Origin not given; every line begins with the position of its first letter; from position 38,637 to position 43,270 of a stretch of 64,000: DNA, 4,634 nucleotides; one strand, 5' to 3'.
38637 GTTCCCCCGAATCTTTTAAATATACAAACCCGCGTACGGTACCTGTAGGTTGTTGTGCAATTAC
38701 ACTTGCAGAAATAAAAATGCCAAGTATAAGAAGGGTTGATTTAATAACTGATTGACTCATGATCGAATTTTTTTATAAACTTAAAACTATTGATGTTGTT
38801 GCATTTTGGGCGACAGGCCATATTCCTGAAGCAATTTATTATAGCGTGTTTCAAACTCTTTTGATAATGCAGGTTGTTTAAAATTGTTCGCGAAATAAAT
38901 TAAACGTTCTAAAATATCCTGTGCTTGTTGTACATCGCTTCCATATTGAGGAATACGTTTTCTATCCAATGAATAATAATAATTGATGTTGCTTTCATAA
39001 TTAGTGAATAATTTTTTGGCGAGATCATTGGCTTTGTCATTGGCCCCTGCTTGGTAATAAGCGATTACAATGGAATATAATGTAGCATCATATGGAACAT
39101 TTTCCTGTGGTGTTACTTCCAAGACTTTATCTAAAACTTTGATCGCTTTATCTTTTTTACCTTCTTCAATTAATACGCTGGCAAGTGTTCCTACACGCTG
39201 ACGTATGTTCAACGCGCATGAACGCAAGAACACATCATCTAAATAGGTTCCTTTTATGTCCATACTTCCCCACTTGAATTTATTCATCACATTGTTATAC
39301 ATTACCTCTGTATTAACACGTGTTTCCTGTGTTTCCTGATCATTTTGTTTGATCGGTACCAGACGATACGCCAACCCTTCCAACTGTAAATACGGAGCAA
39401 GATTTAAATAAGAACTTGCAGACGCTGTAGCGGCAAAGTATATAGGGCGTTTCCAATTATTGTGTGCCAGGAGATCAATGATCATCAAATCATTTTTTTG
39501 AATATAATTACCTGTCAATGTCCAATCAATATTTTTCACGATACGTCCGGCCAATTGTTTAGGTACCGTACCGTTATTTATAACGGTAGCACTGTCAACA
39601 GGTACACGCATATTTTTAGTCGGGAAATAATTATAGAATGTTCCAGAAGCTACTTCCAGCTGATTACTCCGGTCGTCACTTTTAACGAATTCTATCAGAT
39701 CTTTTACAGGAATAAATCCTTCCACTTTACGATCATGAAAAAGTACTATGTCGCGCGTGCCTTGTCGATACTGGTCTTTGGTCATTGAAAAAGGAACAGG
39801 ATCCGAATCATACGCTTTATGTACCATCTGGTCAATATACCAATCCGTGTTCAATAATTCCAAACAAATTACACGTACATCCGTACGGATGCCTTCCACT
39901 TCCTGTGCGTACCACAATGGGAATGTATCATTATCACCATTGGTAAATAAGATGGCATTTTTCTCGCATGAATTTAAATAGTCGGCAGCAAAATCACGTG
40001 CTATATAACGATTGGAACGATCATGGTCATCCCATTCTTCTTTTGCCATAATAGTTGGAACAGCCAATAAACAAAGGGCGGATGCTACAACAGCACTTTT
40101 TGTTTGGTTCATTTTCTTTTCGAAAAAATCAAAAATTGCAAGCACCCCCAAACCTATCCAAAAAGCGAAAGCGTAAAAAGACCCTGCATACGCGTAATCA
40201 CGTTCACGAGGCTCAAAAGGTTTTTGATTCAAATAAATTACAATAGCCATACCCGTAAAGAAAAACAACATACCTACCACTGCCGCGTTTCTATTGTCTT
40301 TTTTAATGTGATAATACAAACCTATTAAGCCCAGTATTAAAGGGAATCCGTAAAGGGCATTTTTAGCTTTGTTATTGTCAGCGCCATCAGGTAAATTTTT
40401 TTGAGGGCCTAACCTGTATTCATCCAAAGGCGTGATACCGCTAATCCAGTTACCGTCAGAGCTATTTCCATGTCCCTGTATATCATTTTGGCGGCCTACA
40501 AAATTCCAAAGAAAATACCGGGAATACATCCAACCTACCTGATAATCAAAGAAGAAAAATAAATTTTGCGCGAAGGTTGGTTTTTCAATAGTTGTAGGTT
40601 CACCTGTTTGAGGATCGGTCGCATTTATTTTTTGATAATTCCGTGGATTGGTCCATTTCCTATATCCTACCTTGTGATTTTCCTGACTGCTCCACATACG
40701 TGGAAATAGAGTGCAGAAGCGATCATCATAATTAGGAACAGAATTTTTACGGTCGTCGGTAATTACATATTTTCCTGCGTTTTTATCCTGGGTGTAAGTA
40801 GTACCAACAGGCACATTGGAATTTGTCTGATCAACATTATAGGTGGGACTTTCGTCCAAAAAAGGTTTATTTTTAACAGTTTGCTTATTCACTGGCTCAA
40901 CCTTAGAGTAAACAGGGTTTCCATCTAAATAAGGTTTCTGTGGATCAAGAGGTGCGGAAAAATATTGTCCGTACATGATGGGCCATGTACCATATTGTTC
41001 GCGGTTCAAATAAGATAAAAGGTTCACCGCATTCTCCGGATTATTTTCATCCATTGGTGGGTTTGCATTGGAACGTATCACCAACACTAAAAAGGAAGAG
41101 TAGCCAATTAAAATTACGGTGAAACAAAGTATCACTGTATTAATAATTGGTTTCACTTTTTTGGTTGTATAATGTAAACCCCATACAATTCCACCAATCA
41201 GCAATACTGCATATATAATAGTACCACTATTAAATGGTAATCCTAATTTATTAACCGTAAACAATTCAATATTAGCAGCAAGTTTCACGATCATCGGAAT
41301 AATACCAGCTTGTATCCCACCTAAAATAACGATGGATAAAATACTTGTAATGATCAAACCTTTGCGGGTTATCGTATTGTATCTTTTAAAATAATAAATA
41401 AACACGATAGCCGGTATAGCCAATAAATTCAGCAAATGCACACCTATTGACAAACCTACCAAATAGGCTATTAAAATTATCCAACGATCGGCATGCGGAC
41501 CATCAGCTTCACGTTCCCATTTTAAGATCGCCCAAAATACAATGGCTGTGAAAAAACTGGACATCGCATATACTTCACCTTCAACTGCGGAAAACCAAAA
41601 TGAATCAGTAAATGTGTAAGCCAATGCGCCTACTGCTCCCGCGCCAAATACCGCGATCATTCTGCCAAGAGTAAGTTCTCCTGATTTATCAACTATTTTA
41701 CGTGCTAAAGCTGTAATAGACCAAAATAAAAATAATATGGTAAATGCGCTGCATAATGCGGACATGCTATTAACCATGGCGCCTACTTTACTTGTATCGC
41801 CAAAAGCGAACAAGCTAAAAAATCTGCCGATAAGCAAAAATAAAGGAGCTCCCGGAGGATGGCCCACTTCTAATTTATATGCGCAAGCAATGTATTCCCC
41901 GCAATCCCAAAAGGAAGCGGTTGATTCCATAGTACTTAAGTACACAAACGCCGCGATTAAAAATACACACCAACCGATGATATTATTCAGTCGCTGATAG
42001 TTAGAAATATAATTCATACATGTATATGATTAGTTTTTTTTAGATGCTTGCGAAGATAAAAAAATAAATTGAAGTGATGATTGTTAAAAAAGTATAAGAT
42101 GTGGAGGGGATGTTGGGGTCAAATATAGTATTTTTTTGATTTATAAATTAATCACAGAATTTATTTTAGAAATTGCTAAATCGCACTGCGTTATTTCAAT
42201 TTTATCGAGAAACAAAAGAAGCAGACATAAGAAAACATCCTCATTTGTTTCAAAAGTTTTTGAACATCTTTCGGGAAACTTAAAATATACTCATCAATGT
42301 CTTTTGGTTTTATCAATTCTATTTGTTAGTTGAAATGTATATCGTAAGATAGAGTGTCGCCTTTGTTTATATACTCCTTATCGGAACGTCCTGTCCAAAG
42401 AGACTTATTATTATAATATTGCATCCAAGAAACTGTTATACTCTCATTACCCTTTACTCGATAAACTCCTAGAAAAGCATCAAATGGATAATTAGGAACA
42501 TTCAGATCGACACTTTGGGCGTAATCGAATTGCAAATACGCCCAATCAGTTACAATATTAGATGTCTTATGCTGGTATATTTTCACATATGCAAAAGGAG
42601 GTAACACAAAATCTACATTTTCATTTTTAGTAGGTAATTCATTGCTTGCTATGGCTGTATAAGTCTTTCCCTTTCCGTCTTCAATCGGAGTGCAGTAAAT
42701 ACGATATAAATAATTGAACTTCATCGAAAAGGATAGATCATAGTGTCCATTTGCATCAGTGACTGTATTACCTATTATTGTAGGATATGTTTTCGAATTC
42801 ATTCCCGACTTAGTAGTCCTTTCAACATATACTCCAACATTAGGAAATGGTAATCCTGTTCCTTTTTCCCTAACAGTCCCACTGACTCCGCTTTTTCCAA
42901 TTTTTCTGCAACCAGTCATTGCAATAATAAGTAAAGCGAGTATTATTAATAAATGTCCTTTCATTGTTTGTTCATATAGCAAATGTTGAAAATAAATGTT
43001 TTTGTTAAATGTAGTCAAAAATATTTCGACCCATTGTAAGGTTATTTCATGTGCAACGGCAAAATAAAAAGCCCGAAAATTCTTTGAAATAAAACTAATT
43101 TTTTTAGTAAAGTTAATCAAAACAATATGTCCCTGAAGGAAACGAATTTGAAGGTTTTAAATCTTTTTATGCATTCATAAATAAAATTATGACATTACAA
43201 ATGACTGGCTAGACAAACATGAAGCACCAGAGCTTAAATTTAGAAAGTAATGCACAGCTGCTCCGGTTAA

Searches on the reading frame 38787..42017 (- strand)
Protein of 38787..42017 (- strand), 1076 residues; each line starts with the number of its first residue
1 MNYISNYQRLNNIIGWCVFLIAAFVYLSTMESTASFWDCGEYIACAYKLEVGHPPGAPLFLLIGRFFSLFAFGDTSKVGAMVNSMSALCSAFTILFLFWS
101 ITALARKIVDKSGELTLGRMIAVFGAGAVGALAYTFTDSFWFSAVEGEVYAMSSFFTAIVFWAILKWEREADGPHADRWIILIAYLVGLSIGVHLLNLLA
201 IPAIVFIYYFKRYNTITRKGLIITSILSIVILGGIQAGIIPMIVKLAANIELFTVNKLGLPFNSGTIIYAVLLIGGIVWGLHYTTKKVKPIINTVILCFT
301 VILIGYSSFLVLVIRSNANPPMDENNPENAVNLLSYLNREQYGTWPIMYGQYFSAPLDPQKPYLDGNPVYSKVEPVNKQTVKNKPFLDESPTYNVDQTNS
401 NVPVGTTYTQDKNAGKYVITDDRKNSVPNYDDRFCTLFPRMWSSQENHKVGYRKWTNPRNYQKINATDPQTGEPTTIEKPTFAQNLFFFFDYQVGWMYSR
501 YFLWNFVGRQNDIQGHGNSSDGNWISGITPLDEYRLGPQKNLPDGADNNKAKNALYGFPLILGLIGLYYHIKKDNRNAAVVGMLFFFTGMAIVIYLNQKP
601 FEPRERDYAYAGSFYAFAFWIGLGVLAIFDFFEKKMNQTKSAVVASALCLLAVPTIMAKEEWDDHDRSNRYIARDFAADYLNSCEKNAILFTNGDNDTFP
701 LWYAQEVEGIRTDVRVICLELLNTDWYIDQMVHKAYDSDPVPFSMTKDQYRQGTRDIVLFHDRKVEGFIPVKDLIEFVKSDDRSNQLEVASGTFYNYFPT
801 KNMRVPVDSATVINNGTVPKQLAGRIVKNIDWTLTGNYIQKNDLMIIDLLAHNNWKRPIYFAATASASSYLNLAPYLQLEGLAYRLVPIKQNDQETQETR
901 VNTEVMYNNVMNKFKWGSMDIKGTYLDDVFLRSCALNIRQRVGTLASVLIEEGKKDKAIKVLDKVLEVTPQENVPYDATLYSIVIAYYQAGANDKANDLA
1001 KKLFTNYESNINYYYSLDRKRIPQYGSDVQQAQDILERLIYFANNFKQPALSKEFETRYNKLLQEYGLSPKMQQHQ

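Call 71: search_protein_families(library=pfam, proteins=[window:38787-42017:-], max_evalue=0.001)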
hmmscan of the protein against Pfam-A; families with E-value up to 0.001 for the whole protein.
window:38787-42017:- (1076 aa): 1 family
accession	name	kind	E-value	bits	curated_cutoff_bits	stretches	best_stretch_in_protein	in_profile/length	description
PF11028.14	TMEM260-like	-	2.2e-80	269.1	24.2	1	38-216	1-178/179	Protein O-mannosyl-transferase TMEM260-like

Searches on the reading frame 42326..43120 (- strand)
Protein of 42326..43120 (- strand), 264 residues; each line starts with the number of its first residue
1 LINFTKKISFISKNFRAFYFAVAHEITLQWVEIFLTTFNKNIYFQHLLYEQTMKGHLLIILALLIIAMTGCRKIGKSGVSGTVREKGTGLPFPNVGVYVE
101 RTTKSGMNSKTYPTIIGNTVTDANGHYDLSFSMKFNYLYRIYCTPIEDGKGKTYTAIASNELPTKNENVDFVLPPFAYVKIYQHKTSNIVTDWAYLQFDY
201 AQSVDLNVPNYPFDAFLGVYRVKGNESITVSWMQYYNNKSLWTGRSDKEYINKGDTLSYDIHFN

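Call 92: search_protein_families(library=pfam, proteins=[window:42326-43120:-], max_evalue=0.001)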
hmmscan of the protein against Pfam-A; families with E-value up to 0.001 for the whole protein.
window:42326-43120:- (264 aa): 1 family
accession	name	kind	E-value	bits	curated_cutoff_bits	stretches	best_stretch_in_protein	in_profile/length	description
PF13620.12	CarboxypepD_reg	-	0.00032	21.4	32.3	1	79-138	2-51/82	Carboxypeptidase regulatory-like domain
